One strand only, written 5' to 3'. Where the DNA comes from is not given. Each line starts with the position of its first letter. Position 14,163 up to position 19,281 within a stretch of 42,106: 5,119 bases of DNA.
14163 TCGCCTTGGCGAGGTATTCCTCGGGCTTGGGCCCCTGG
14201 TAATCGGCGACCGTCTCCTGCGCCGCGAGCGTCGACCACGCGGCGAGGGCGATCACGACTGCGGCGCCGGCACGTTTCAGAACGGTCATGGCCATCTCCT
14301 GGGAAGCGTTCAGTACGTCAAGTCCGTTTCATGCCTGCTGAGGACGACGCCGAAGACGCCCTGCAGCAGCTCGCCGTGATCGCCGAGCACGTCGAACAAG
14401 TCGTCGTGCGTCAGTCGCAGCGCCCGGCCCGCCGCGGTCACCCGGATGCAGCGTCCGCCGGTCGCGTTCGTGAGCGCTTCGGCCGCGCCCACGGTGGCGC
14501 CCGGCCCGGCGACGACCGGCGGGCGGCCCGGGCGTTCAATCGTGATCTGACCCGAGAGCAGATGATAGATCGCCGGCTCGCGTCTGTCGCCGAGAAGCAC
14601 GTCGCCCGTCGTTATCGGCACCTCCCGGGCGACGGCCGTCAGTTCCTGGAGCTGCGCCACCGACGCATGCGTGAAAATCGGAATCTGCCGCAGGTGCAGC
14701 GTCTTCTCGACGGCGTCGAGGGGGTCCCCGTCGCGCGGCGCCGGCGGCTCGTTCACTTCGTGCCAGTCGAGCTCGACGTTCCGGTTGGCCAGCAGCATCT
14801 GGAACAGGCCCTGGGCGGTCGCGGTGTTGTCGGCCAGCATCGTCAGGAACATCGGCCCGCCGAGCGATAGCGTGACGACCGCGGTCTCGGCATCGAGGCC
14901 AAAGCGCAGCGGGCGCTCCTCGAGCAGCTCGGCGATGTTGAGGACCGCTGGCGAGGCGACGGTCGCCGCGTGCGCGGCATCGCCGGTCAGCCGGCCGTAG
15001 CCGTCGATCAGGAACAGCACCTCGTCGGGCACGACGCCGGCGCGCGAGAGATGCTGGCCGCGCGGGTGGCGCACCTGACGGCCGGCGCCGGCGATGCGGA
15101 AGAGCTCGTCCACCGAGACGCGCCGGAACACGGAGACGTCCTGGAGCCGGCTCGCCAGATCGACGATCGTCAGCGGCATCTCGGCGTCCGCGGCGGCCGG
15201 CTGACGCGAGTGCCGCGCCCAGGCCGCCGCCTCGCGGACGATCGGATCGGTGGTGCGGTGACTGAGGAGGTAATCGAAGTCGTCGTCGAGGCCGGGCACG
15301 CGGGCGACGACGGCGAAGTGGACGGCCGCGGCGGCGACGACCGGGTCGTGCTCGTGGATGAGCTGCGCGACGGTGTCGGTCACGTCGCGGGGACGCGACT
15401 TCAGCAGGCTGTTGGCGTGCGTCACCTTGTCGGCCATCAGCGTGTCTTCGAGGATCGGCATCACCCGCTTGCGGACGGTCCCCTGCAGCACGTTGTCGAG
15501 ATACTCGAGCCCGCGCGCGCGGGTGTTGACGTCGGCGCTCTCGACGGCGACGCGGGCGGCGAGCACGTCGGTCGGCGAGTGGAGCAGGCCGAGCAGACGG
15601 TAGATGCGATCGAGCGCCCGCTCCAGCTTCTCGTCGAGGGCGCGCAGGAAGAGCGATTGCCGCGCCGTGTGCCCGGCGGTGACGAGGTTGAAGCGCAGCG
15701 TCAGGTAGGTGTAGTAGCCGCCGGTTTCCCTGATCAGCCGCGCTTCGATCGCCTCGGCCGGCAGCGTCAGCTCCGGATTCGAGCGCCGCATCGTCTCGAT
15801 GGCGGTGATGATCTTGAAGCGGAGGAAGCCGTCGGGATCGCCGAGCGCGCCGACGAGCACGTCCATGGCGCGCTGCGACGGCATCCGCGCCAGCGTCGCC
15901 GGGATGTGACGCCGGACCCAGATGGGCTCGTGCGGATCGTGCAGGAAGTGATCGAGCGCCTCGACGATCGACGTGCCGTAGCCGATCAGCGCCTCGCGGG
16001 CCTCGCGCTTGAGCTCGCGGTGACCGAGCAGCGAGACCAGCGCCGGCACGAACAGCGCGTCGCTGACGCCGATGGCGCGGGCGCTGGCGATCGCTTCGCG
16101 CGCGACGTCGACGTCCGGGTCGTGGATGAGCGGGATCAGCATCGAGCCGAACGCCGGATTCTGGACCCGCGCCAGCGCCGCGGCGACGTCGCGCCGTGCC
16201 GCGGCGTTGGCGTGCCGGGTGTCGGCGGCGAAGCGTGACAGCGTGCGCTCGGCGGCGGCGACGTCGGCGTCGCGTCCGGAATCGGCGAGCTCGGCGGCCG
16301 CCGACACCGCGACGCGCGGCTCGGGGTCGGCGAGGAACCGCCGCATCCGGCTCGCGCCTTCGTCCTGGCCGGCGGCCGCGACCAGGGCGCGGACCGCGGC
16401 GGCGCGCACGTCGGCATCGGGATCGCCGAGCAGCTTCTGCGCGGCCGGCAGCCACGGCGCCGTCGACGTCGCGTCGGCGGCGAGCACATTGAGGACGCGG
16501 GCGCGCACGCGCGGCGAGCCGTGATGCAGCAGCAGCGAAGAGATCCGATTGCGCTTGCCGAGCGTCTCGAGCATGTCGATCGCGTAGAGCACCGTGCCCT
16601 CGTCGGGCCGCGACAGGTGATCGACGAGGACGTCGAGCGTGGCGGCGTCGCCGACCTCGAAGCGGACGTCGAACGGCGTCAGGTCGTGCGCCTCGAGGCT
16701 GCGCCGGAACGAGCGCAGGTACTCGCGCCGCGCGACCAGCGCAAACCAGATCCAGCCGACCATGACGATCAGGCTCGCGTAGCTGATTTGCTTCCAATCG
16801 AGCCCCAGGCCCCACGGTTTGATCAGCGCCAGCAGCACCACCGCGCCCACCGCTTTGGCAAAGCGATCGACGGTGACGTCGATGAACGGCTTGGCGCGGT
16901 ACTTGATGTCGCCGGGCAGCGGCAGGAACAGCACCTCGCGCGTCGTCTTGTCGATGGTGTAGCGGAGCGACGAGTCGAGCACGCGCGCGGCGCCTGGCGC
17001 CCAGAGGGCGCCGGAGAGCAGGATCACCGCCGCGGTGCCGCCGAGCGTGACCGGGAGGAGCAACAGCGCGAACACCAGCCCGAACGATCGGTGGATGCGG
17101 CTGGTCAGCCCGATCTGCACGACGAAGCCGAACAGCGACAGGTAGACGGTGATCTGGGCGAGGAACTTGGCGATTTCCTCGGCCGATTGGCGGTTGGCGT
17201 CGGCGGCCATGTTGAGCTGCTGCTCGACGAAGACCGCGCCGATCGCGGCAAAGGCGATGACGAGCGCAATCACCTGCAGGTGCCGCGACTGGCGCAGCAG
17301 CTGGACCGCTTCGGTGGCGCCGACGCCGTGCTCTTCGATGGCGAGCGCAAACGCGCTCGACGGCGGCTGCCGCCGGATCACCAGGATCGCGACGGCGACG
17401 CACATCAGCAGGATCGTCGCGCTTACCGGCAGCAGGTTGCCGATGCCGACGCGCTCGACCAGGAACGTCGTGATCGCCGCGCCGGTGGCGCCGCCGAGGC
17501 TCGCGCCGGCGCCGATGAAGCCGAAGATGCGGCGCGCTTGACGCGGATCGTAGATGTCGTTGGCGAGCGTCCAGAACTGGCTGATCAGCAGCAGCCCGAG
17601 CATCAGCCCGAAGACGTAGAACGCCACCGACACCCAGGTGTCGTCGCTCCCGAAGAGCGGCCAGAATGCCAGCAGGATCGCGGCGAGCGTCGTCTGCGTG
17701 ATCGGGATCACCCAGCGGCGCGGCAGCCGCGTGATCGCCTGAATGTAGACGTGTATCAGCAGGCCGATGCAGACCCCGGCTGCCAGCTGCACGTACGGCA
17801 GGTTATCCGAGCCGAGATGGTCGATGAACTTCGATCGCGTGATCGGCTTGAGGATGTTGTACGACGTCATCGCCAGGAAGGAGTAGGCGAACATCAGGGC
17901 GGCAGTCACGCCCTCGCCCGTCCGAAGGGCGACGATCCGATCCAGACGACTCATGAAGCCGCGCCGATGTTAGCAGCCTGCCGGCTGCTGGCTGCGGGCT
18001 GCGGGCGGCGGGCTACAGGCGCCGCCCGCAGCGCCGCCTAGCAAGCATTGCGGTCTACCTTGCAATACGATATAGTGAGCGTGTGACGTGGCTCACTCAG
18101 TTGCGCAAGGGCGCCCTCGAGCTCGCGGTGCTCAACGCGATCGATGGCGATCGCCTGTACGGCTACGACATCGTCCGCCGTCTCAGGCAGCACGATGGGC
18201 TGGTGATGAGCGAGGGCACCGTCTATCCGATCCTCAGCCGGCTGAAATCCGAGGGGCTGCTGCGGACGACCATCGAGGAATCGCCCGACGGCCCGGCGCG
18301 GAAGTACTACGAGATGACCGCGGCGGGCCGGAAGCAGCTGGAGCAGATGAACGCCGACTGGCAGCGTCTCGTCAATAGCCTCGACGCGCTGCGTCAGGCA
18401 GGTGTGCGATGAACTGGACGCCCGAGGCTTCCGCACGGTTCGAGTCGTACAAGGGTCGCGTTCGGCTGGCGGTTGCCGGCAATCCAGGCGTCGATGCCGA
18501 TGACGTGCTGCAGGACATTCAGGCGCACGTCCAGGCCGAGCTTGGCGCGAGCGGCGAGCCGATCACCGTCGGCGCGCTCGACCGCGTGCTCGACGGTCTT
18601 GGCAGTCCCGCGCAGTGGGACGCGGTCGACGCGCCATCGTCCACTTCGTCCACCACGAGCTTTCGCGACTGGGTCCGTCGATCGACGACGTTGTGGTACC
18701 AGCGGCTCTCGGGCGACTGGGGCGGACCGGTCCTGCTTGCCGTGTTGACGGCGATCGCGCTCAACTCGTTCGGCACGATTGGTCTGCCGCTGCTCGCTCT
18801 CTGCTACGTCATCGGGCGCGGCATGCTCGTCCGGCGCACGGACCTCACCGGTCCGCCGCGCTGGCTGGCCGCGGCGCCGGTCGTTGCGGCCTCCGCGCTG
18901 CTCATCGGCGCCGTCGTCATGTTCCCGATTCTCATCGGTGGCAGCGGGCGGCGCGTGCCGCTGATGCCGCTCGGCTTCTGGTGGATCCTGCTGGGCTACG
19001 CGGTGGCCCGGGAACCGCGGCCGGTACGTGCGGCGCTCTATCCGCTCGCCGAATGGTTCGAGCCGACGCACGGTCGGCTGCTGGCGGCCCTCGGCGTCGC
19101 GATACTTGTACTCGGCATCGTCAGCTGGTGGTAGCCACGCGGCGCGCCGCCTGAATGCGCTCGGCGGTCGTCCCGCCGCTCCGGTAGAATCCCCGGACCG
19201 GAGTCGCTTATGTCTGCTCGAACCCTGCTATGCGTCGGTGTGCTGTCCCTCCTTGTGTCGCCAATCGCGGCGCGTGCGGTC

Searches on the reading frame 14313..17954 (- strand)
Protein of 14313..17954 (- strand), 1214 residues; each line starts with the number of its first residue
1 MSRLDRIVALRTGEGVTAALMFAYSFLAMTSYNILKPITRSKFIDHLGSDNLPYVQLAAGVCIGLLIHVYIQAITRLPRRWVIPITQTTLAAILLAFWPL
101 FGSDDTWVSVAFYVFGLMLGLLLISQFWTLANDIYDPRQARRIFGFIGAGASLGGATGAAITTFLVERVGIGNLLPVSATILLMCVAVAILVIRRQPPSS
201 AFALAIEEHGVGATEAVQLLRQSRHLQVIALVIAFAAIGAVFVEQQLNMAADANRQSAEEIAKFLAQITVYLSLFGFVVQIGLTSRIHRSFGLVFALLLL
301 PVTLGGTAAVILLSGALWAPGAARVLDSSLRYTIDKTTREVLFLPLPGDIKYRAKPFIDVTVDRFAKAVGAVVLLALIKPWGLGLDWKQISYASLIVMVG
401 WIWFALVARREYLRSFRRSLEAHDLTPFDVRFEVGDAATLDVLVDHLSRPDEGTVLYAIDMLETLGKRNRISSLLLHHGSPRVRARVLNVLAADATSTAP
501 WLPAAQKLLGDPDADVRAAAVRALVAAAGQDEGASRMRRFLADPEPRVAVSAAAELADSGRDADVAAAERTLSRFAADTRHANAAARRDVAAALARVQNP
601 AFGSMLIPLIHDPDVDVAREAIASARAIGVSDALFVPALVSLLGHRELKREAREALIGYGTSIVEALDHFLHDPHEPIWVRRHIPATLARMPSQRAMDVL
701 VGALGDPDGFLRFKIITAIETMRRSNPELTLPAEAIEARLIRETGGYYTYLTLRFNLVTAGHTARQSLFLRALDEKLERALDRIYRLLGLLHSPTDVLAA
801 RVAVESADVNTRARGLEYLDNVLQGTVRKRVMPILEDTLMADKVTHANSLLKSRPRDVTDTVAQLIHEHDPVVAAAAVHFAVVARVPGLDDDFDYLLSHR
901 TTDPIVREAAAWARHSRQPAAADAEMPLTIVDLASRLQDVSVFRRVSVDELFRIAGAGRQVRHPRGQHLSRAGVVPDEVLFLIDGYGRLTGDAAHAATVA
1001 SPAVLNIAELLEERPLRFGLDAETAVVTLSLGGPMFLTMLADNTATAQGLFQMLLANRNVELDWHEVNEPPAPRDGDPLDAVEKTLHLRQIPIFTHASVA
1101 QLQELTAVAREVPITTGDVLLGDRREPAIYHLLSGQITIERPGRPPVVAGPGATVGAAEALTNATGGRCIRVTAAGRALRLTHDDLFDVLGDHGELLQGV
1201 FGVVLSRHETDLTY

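Call 19: search_protein_families(library=pfam, proteins=[window:14313-17954:-], max_evalue=0.001)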
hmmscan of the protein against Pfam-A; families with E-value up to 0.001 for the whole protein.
window:14313-17954:- (1214 aa): 5 families
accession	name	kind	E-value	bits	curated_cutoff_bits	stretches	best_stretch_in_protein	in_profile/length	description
PF13646.12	HEAT_2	-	1.3e-23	83.6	27.7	3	473-555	6-85/88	HEAT repeats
PF03219.20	TLC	-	9.2e-13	48.3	21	2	105-310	144-367/491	TLC ATP/ADP transporter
PF07690.21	MFS_1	-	8.2e-10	38.6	33.4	1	25-317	5-291/347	Major Facilitator Superfamily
PF02985.28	HEAT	-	4e-07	30.1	23.5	0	502-526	2-26/31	HEAT repeat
PF00027.35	cNMP_binding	-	6e-05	23.4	27.5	0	1116-1191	6-87/89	Cyclic nucleotide-binding domain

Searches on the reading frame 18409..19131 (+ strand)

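Call 19: search_protein_families(library=pfam, proteins=[window:18409-19131:+], max_evalue=0.001)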
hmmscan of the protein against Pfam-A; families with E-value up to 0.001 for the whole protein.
window:18409-19131:+ (241 aa): 1 family
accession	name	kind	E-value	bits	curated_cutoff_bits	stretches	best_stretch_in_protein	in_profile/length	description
PF22564.2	HAAS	-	0.00055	20.7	27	0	18-69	6-51/55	HAAS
